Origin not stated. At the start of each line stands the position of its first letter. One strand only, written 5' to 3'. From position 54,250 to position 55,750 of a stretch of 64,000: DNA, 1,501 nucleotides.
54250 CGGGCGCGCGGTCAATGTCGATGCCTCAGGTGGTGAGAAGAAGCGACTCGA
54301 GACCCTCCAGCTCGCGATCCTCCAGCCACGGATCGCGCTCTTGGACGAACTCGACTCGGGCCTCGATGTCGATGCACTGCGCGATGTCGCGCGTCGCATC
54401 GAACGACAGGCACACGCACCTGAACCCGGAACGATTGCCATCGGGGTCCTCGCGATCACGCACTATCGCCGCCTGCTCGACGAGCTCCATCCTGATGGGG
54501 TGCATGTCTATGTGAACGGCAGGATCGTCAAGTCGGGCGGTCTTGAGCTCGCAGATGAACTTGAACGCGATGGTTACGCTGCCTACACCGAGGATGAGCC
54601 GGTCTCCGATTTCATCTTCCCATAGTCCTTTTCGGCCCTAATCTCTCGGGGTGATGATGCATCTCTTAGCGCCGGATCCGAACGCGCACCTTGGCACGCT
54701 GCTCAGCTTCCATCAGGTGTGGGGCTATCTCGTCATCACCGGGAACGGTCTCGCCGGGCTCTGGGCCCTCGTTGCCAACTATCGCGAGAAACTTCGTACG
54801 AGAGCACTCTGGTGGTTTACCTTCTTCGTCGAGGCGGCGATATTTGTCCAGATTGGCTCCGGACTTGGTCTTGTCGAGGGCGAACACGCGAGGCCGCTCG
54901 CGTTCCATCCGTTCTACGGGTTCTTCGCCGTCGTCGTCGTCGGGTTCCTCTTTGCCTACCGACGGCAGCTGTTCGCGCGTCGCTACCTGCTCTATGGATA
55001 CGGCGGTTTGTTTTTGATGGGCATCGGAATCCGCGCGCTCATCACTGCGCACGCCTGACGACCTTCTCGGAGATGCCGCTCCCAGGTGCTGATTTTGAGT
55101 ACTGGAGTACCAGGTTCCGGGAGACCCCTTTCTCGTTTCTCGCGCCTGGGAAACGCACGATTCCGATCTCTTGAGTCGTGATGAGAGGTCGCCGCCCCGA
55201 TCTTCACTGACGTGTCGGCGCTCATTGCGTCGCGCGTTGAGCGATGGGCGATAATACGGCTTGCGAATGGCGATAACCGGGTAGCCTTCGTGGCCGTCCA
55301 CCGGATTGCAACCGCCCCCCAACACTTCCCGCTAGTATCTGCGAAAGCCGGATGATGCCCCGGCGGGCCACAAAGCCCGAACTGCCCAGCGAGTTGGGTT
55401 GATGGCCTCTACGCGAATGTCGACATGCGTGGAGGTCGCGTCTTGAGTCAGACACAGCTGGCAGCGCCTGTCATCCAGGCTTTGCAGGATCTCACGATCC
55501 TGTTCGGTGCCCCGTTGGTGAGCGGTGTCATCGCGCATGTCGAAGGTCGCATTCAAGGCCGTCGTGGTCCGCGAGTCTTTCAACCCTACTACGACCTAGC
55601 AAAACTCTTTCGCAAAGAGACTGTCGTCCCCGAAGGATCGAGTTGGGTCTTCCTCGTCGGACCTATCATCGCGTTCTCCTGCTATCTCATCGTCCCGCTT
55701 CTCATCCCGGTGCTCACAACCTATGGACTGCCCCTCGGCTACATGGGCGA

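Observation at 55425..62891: Six-gene group-4-hydrogenase/complex-I-like membrane module that appears redox-dead (Ehr-like)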

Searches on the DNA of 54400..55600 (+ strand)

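Call 58: search_rna_families(source=window, start=54400, end=55600, threshold=evalue, max_evalue=5)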
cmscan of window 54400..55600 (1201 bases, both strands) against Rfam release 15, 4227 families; matches with E-value up to 5: 7.
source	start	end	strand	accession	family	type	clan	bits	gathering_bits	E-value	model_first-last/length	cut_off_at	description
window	54644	54692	-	RF01540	TB11Cs4H2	Gene; snRNA; snoRNA; HACA-box;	-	27.1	50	0.0054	1-64/64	no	Trypanosomatid snoRNA TB11Cs4H2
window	54675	54740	-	RF01128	sR43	Gene; snRNA; snoRNA; CD-box;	-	19.7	45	0.031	1-56/56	no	Small nucleolar RNA sR42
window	54819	54882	-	RF03024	Rothia-sucC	Cis-reg;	-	18.4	64.5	1.2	1-59/59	no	Rothia-sucC RNA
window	55353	55418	+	RF01734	Fluoride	Cis-reg; riboswitch;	-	18.3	34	0.031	1-64/64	no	Fluoride riboswitch aptamer (crcB RNA motif)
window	55348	55405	+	RF01737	flpD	Cis-reg;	-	17.6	40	0.86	1-47/47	no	flpD RNA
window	54693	54740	-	RF00095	snoPyro_CD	Gene; snRNA; snoRNA; CD-box;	CL00132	15.8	45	3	1-58/58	no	Pyrococcus C/D box small nucleolar RNA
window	55172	55202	+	RF01133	sR3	Gene; snRNA; snoRNA; CD-box;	-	11.8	41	3.6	25-55/55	no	Small nucleolar RNA sR3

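Call 71: search_rna_families(source=window, start=55300, end=55460, threshold=evalue, max_evalue=1, show_alignments=1)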
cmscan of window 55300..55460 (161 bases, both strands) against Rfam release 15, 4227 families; matches with E-value up to 1: 2.
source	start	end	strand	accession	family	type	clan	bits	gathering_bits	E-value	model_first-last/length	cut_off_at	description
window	55353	55418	+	RF01734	Fluoride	Cis-reg; riboswitch;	-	18.3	34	0.0042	1-64/64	no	Fluoride riboswitch aptamer (crcB RNA motif)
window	55348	55405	+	RF01737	flpD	Cis-reg;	-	17.6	40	0.12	1-47/47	no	flpD RNA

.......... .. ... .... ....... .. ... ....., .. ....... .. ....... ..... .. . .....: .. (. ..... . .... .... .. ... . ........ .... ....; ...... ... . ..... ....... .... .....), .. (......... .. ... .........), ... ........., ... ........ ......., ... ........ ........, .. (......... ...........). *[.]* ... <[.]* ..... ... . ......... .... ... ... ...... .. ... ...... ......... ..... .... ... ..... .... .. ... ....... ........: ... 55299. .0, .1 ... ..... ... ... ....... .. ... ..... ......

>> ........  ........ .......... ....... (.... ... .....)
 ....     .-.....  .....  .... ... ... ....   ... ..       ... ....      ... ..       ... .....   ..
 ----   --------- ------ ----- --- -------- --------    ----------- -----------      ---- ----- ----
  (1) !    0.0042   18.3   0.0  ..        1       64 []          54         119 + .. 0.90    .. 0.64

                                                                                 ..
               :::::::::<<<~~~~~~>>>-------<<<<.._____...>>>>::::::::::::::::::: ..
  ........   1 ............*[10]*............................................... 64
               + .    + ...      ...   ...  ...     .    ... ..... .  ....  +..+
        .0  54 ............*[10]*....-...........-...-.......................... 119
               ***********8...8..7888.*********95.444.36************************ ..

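Call 76: build_rna_model(alignment_id=A2, structure=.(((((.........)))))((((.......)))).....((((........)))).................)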
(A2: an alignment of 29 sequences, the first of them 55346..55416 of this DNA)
Model R1 built from alignment A2 (29 sequences, 73 columns); structure: as given.
model positions 65; base pairs 13; branch points 2; effective number of sequences 3.52; information 0.862 bits per position. Calibrated on 0.2 Mb of random sequence (short: E-values are rough).
structure used (alignment columns):
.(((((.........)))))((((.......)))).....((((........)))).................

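Call 77: search_with_rna_model(model_id=R1, sources=[window, L006, L007, L008, L009, L010, L011, L012, L013, L014, L015, L016, L017, L018, L019, L020, L021, L022, L023, L024, L025, L026, L027, L028, L029, L030, L031, L032, L033, L034, L035, L036, L037, L038, L039, L040, L041, L042, L043, L044, L045, L046, L047, L048, L049, L050, L051, L052, L053, L054, L055, L056, L057, L058, L059, L060, L061, L062, L063, L064, L065, L066, L067, L068, L069, L070, L071, L072, L073, L074, L075, L076, L077, L078, L079, L080, L081, L082, L083, L084, L085, L088, L089], max_evalue=0.01, make_alignment=true)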
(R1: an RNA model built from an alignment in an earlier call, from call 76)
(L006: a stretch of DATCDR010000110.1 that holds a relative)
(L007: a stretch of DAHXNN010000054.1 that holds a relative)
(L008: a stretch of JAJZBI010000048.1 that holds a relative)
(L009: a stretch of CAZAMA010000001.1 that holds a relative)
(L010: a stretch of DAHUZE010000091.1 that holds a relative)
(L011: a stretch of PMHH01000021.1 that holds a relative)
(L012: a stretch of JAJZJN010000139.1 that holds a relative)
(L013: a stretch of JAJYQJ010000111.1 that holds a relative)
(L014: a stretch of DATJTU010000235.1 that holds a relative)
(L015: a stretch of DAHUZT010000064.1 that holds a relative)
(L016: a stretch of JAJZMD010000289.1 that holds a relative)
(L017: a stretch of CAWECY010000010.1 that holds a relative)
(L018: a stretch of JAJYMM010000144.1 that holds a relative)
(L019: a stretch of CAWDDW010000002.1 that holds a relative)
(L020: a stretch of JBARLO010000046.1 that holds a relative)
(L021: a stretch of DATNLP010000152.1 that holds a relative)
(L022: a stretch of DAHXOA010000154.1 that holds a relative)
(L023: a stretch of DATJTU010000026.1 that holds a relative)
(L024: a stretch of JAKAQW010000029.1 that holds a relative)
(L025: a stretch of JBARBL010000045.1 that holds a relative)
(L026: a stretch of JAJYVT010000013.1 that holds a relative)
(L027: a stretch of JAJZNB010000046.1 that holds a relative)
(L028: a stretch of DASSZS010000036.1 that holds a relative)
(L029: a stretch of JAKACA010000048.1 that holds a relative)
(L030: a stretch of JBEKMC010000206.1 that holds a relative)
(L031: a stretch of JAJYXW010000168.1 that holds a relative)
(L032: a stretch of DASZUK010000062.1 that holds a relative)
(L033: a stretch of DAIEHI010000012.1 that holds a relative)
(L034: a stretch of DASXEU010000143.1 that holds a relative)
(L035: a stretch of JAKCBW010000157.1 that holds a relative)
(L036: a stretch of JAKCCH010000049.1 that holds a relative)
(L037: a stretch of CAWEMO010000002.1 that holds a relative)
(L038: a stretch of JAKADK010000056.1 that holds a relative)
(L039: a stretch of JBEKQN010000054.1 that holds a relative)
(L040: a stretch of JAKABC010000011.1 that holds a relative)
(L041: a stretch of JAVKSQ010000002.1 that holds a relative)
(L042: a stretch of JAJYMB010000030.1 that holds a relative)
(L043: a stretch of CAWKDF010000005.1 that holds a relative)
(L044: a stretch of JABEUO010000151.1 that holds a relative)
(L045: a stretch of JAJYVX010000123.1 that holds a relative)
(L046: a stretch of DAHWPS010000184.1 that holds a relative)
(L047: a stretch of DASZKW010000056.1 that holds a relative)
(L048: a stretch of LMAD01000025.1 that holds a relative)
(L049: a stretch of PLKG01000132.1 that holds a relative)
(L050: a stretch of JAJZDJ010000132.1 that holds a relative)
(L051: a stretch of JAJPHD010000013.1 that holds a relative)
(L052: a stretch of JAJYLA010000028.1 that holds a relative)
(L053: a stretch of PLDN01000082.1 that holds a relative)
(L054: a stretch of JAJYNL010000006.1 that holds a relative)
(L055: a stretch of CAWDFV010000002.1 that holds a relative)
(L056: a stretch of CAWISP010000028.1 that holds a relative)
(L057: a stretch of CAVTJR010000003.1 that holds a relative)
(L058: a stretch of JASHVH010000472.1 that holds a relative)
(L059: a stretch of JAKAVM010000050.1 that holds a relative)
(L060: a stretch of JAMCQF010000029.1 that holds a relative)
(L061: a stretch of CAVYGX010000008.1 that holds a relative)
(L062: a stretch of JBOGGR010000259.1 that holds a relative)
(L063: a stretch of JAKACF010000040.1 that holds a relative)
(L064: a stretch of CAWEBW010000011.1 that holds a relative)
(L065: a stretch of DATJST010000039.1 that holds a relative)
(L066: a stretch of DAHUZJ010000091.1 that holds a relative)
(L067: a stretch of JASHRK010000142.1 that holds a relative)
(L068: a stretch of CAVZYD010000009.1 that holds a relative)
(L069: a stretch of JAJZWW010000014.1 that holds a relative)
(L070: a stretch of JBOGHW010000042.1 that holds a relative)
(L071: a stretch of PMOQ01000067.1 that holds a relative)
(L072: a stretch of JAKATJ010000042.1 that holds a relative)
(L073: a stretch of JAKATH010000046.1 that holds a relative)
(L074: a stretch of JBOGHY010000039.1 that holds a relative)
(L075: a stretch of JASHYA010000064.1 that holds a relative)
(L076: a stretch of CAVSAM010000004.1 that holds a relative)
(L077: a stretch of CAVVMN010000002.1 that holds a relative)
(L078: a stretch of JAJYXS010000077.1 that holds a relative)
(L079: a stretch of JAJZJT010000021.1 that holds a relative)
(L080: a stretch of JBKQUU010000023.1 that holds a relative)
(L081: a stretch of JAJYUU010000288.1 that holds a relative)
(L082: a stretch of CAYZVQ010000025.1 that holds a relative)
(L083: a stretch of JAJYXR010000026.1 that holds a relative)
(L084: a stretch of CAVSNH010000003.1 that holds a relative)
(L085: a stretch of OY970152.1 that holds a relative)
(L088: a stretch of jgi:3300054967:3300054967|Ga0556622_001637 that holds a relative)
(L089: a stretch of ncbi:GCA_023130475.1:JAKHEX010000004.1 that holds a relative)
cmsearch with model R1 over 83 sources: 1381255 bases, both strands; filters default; matches with E-value up to 0.01: 83.
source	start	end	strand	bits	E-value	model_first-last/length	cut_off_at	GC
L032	6778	6843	+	84.2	2e-23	1-65/65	no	0.73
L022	5676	5740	-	83.6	3.1e-23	1-65/65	no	0.72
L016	2328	2393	+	82.4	7.7e-23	1-65/65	no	0.71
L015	6752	6816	+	81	2e-22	1-65/65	no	0.69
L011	6789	6854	+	80.1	4e-22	1-65/65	no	0.68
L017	6714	6778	+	79.7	5.2e-22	1-65/65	no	0.65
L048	5792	5856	+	79.3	6.8e-22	1-65/65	no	0.62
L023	6758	6820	+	78.6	1.1e-21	1-65/65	no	0.63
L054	799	864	+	76.4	5.5e-21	1-65/65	no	0.67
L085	6728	6792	+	76.3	6.2e-21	1-65/65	no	0.65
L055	6754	6818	+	75.3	1.2e-20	1-65/65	no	0.63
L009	3392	3462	+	74.2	2.7e-20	1-65/65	no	0.68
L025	6797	6861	+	73.6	4.3e-20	1-65/65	no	0.6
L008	3590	3659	+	72.9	6.8e-20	1-65/65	no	0.76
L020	6775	6841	+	72.9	7e-20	1-65/65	no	0.66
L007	2052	2123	+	72.6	8.4e-20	1-65/65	no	0.74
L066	2356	2420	+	72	1.3e-19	1-65/65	no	0.71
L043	6712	6778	+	71.6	1.7e-19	1-65/65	no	0.58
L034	6765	6831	+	70.7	3.4e-19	1-65/65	no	0.7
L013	6765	6829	+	70.3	4.4e-19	1-65/65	no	0.65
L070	6610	6672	+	69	1.2e-18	1-65/65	no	0.68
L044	621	686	+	68.6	1.5e-18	1-65/65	no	0.59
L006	2778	2848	+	68.6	1.6e-18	1-65/65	no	0.7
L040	6775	6844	+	68.1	2.1e-18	1-65/65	no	0.7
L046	6609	6675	+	66.4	7.7e-18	1-65/65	no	0.67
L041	6792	6853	+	66.2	8.4e-18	1-65/65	no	0.65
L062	1076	1138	+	66.1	9.3e-18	1-65/65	no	0.67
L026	6751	6814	+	65.8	1.2e-17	1-65/65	no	0.7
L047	6753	6825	+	65.1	2e-17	1-65/65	no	0.7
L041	17671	17738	+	65.1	2e-17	1-65/65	no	0.72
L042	1546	1623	+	64.4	3.1e-17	1-65/65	no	0.74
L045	2352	2441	+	64.1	3.8e-17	1-65/65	no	0.73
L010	6752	6815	+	63.7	5.4e-17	1-65/65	no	0.67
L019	6746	6843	+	62.9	9.7e-17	1-65/65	no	0.69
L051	6761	6822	+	61.3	3e-16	1-65/65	no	0.66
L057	6691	6788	+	60.8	4.2e-16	1-65/65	no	0.69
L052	6754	6835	+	60.8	4.2e-16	1-65/65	no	0.71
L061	6724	6797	+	60.6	4.8e-16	1-65/65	no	0.72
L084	6769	6840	+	60.5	5.2e-16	1-65/65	no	0.68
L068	6772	6869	+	60.3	5.9e-16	1-65/65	no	0.68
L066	2193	2259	-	60.3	6.3e-16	1-65/65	no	0.69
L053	6775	6846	+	60.2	6.6e-16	1-65/65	no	0.71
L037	6773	6846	+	59.1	1.4e-15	1-65/65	no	0.72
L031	3938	4027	+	58.6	2e-15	1-65/65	no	0.69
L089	6795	6867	+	58.4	2.4e-15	1-65/65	no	0.74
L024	6692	6809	+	58.3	2.5e-15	1-65/65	no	0.66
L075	152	236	+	58.1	2.9e-15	1-65/65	no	0.67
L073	3158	3239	+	57.7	3.9e-15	1-65/65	no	0.72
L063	3305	3375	+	57.6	4.2e-15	1-65/65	no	0.72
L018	6701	6777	+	56.4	9.9e-15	1-65/65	no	0.71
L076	6651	6728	+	56.3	1.1e-14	1-65/65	no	0.65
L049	6756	6853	+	56.3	1.1e-14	1-65/65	no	0.64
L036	6796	6880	+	55.2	2.4e-14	1-65/65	no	0.72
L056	6776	6848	+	54.3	4.7e-14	1-65/65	no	0.63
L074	6797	6869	+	52.9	1.2e-13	1-65/65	no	0.6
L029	6809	6881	+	52.3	2e-13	1-65/65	no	0.58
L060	6750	6824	+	52.2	2.1e-13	1-65/65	no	0.64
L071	969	1041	+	52.2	2.2e-13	1-65/65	no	0.62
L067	6725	6816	+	51.8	2.8e-13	1-65/65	no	0.66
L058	6492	6599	+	50.9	5.4e-13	1-65/65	no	0.65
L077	6514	6620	+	50.5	7.3e-13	1-65/65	no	0.64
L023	3874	3940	-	48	4.3e-12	1-65/65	no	0.6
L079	5322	5424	+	47.3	7e-12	1-65/65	no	0.72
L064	6494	6599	+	44.9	4.1e-11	1-65/65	no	0.66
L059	2402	2513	+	42.6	2.2e-10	1-65/65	no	0.54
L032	6635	6709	-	32.8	2.5e-07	1-65/65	no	0.64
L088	3928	4002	+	30.8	1e-06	1-65/65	no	0.69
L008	3015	3073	-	28.7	4.7e-06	1-65/65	no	0.68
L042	12813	12869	+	26.3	2.6e-05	1-65/65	no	0.65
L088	12440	12516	+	26.1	3.1e-05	1-65/65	no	0.7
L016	2161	2230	-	23.6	0.00018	1-65/65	no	0.64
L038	1962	2032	+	23.3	0.00022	1-65/65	no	0.68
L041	6638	6697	-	23.3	0.00024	1-65/65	no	0.7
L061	12917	12975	+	23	0.00029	1-65/65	no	0.71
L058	14371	14428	+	22.8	0.00032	1-65/65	no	0.64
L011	13090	13143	+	21.8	0.00067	1-65/65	no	0.81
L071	7154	7212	+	21.2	0.0011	1-65/65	no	0.75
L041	13022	13080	+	20.1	0.0023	1-65/65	no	0.76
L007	1485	1535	-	19.9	0.0027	1-65/65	no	0.65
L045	6923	7000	+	19.2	0.0043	1-65/65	no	0.69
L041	2694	2750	-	19.1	0.0048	1-65/65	no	0.72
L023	16166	16216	+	18.6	0.0067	1-65/65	no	0.61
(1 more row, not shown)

Alignment A3: 83 matches aligned to the model, 177 columns, each read 5' to 3' on its own strand. Consensus structure (alignment columns), stored with it:
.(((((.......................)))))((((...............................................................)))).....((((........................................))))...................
